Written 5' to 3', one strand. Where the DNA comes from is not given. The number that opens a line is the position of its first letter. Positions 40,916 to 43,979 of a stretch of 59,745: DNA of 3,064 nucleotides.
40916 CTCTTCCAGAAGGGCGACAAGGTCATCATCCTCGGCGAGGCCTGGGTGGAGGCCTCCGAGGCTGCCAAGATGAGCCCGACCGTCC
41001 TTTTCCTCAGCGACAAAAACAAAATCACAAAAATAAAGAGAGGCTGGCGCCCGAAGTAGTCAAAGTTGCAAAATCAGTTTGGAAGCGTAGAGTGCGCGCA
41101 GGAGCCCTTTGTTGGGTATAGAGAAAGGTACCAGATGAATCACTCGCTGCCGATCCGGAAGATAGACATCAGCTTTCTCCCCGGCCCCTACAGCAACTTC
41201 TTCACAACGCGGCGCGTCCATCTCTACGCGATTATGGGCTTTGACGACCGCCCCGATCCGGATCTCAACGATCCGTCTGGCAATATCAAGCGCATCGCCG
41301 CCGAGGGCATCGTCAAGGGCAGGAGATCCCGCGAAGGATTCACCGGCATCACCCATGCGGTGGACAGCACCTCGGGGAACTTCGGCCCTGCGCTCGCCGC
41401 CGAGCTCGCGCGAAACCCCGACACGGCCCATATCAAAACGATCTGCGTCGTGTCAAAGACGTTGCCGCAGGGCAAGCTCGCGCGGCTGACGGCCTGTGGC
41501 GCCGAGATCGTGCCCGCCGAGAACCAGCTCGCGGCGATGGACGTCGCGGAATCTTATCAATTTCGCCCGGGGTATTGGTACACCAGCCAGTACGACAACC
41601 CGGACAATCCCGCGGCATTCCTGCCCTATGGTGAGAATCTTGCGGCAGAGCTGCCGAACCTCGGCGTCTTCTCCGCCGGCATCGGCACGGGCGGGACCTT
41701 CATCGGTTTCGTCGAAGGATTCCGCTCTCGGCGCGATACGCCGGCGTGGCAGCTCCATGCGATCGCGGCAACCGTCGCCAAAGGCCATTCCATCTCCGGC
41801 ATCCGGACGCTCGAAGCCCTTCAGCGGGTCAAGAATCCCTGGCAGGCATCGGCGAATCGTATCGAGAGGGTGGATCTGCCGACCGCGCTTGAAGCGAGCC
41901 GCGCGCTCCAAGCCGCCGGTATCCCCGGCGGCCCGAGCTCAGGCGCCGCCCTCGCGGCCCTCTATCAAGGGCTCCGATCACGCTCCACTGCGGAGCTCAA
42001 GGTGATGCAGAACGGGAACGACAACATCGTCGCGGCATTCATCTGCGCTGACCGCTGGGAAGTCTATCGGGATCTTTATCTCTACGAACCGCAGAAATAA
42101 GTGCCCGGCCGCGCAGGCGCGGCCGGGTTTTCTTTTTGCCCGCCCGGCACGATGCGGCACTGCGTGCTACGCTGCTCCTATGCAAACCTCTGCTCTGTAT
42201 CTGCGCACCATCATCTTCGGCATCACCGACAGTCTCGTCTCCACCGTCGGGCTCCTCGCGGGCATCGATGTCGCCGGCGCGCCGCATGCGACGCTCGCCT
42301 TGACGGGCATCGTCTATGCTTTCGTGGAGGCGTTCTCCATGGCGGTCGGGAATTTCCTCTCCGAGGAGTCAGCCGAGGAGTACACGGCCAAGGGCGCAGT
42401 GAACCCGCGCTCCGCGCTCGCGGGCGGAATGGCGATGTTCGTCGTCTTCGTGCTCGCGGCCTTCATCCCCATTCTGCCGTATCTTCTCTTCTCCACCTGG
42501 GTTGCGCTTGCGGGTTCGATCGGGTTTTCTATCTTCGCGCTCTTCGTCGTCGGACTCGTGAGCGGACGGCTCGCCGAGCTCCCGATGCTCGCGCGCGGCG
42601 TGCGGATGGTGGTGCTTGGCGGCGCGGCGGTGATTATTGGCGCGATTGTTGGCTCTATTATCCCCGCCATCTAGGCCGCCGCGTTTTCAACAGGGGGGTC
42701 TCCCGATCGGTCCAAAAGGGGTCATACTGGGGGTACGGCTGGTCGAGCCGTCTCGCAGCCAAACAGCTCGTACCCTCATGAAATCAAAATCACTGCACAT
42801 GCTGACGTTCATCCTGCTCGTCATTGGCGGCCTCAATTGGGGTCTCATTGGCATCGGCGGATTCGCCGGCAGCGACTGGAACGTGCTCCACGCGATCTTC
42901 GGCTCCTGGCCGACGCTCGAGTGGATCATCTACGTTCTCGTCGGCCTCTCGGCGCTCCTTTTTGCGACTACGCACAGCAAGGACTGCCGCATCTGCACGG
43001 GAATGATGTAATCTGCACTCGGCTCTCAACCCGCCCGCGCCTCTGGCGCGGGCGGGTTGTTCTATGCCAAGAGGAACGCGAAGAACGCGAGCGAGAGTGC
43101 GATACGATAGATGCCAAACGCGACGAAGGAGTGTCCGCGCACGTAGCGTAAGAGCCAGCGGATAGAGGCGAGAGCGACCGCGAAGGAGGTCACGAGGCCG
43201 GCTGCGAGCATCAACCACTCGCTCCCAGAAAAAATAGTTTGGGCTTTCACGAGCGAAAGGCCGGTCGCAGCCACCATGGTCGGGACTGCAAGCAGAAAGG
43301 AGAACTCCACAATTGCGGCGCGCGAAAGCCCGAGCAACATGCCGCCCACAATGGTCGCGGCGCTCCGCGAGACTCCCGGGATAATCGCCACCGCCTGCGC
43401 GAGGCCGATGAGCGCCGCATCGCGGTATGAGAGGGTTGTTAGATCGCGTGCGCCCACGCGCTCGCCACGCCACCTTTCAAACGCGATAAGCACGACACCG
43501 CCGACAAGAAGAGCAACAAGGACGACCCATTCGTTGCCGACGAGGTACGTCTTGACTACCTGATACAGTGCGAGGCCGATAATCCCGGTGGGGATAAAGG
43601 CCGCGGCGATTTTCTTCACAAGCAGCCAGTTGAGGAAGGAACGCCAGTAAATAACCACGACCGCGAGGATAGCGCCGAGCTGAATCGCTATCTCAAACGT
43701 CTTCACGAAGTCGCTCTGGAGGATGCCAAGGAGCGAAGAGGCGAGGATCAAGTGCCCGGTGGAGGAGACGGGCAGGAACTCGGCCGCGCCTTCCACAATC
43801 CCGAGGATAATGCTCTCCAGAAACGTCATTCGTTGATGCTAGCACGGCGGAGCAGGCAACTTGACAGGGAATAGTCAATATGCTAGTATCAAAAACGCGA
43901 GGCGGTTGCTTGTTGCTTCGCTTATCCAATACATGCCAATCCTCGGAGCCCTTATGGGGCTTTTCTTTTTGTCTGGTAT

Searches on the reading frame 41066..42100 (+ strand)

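Call 50: search_protein_families(library=pfam, proteins=[window:41066-42100:+], max_evalue=0.001)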
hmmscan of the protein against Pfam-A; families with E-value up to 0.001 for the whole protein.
window:41066-42100:+ (344 aa): 1 family
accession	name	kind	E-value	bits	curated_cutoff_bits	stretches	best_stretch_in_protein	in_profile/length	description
PF00291.31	PALP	-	7.2e-29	101.5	35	1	66-301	30-276/295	Pyridoxal-phosphate dependent enzyme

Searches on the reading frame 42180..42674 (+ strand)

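Call 50: search_protein_families(library=pfam, proteins=[window:42180-42674:+], max_evalue=0.001)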
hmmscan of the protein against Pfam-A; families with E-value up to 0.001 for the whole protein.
window:42180-42674:+ (164 aa): 1 family
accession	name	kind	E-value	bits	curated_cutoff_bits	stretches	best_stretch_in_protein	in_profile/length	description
PF01988.24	VIT1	-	4e-23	82.8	28.1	2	78-158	132-213/214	VIT family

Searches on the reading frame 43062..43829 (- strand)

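Call 50: search_protein_families(library=pfam, proteins=[window:43062-43829:-], max_evalue=0.001)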
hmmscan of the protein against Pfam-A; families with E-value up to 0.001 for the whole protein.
window:43062-43829:- (255 aa): 1 family
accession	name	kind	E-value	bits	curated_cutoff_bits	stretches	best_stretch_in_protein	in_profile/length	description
PF02673.24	BacA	-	3.7e-73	246.8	33.4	1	7-247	2-256/257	Bacitracin resistance protein BacA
